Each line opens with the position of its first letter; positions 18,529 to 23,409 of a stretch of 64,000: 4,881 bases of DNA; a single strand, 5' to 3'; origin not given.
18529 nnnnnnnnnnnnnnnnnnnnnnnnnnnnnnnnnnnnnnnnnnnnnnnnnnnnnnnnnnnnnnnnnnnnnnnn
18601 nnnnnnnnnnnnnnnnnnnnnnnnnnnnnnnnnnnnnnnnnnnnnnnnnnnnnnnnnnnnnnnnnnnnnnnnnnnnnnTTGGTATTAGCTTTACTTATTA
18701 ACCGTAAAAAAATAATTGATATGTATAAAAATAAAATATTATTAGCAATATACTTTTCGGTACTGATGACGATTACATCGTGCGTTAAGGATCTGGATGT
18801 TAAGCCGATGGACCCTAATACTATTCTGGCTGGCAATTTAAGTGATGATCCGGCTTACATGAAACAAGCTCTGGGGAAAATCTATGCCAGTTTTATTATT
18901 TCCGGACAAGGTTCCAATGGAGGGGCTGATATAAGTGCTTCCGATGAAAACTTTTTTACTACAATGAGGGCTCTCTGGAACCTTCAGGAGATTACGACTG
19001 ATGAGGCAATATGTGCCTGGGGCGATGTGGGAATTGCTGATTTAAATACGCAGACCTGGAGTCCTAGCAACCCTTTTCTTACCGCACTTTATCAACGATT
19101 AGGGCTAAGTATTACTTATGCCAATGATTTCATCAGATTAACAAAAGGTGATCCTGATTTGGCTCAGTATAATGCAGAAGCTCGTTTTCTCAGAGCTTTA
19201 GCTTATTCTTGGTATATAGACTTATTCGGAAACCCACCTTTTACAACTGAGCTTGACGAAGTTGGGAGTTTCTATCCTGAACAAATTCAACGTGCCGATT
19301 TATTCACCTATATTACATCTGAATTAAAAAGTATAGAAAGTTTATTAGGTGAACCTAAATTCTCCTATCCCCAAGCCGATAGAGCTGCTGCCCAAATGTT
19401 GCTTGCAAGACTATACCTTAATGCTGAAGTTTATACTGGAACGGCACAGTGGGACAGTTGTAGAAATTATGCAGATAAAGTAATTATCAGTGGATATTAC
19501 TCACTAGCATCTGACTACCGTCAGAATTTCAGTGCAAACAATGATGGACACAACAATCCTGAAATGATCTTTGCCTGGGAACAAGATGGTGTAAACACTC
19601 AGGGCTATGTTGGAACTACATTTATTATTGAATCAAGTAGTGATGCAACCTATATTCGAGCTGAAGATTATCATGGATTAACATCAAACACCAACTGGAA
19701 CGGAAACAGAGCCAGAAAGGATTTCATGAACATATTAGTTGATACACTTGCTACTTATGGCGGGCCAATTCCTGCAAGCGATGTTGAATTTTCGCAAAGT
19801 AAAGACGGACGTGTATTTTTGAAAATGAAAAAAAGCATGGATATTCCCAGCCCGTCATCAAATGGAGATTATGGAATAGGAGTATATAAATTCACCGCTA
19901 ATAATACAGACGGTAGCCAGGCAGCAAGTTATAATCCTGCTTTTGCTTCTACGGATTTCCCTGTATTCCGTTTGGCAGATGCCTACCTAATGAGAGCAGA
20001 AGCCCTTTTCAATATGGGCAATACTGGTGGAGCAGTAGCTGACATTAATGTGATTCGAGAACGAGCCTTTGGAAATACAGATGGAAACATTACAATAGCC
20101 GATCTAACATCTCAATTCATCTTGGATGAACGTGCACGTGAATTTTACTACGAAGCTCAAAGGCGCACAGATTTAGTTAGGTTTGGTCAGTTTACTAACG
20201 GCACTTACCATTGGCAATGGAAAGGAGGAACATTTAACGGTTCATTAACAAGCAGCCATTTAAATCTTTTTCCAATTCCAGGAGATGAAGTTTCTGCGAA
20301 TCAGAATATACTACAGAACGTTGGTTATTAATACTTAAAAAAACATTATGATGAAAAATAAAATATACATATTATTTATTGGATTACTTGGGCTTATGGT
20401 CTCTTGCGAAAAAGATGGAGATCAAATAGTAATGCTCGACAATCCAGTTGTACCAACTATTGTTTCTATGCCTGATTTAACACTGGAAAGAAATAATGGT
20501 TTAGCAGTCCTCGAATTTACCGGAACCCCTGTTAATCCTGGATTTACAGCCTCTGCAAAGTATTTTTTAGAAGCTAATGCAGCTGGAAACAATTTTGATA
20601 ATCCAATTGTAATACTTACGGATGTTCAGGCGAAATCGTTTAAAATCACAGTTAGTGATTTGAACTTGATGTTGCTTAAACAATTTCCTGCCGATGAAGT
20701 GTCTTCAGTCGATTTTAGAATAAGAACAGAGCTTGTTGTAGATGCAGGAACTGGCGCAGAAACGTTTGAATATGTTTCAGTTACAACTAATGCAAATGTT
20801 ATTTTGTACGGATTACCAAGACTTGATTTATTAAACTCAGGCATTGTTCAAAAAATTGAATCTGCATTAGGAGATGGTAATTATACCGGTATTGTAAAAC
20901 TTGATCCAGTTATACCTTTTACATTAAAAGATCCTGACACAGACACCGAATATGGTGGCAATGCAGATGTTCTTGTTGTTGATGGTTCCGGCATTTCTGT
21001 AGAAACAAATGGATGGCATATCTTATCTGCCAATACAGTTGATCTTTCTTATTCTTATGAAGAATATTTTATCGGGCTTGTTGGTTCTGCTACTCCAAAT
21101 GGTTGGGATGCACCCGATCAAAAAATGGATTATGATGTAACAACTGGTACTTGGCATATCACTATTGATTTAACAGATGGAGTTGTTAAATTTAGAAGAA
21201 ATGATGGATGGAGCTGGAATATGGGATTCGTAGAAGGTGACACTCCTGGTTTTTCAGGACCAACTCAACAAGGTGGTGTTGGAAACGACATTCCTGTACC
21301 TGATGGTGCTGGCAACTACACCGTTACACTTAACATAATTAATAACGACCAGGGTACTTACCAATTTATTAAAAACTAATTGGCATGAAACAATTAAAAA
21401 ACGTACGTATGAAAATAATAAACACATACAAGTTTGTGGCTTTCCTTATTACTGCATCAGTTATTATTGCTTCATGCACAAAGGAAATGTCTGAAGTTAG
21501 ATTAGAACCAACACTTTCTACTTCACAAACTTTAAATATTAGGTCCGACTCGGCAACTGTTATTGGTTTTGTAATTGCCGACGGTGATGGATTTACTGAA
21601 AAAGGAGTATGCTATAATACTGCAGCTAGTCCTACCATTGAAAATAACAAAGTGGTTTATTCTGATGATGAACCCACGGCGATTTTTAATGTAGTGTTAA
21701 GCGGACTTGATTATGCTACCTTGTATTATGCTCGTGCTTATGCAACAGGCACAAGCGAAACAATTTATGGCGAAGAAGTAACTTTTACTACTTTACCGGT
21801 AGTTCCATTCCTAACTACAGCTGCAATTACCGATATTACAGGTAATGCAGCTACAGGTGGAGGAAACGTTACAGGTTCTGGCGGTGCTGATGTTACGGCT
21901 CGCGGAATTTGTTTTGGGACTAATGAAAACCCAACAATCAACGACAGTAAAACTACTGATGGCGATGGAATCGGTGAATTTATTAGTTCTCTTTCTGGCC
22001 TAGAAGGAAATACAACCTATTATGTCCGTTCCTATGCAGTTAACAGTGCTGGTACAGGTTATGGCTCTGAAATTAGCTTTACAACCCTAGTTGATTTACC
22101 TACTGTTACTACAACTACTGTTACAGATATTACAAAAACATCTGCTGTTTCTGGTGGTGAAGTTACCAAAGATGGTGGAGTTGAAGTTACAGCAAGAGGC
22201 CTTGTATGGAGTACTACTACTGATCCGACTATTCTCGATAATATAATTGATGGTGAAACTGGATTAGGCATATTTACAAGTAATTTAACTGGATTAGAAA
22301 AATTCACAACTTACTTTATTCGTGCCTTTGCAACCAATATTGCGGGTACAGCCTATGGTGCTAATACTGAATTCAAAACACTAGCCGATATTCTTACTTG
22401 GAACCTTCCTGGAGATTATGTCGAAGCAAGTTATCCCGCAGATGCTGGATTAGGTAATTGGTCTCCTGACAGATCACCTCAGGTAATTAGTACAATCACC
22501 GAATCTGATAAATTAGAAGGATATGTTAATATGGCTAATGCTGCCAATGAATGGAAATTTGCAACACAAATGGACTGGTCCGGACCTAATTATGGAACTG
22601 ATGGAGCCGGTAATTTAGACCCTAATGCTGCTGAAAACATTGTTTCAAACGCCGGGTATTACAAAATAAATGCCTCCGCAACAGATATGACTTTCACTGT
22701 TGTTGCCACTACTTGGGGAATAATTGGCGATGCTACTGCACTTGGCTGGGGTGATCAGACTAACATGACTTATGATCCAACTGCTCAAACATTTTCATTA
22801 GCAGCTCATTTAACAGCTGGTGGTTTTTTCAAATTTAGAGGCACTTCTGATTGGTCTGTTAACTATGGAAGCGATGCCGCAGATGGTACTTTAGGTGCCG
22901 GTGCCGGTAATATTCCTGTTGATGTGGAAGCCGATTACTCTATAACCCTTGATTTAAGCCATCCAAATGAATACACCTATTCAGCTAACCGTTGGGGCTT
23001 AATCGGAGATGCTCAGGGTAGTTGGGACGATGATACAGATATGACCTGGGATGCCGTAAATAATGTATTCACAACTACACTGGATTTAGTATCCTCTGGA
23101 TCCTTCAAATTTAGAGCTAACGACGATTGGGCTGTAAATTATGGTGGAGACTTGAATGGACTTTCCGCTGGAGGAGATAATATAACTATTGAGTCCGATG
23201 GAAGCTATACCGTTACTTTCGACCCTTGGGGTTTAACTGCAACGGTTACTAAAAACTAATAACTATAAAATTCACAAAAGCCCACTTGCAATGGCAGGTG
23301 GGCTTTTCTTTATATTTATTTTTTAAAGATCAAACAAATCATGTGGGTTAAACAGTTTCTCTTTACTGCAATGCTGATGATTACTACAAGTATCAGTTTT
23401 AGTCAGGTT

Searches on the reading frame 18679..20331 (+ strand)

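Call 52: search_protein_families(library=pfam, proteins=[window:18679-20331:+], max_evalue=0.01)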
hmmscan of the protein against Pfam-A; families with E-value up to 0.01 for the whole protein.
window:18679-20331:+ (550 aa): 3 families
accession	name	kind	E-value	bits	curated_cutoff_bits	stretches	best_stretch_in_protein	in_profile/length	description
PF07980.17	SusD_RagB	-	1.3e-34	120.7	23.1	1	312-550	45-297/297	SusD family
PF14322.12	SusD-like_3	-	0.00065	20.4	27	1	113-247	53-191/191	Starch-binding associating with outer membrane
PF12771.13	SusD-like_2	-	0.0034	16.7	27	0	161-230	88-157/415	Starch-binding associating with outer membrane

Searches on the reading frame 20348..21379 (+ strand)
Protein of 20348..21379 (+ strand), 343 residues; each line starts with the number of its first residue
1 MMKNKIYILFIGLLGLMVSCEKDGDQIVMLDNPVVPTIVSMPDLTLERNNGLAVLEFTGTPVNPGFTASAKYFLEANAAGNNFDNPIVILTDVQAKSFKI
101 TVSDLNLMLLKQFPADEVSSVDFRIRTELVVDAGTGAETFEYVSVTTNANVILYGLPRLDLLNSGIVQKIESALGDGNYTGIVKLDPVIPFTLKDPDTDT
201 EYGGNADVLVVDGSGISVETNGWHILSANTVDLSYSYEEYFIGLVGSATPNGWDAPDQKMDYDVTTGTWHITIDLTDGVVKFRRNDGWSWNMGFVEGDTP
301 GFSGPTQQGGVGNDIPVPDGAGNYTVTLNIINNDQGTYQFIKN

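Call 52: search_protein_families(library=pfam, proteins=[window:20348-21379:+], max_evalue=0.01)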
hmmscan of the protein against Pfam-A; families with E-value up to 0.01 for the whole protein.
window:20348-21379:+ (343 aa): 2 families
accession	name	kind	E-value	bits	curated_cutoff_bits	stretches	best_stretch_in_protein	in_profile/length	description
PF14292.12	SusE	-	4.8e-11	43.2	25.2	1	23-125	2-105/106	SusE outer membrane protein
PF16411.10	SusF_SusE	-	2e-05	25.4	27.5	1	244-330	1-88/167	Outer membrane protein SusF_SusE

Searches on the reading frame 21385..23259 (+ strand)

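Call 52: search_protein_families(library=pfam, proteins=[window:21385-23259:+], max_evalue=0.01)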
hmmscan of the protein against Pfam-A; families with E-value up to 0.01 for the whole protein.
window:21385-23259:+ (624 aa): 2 families
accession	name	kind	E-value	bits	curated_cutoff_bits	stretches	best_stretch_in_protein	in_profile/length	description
PF16656.11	Pur_ac_phosph_N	-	1.2e-06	29.4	30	0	84-136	42-93/93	Purple acid Phosphatase, N-terminal domain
PF00041.27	fn3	-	0.0024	18.5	25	0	201-232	51-82/84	Fibronectin type III domain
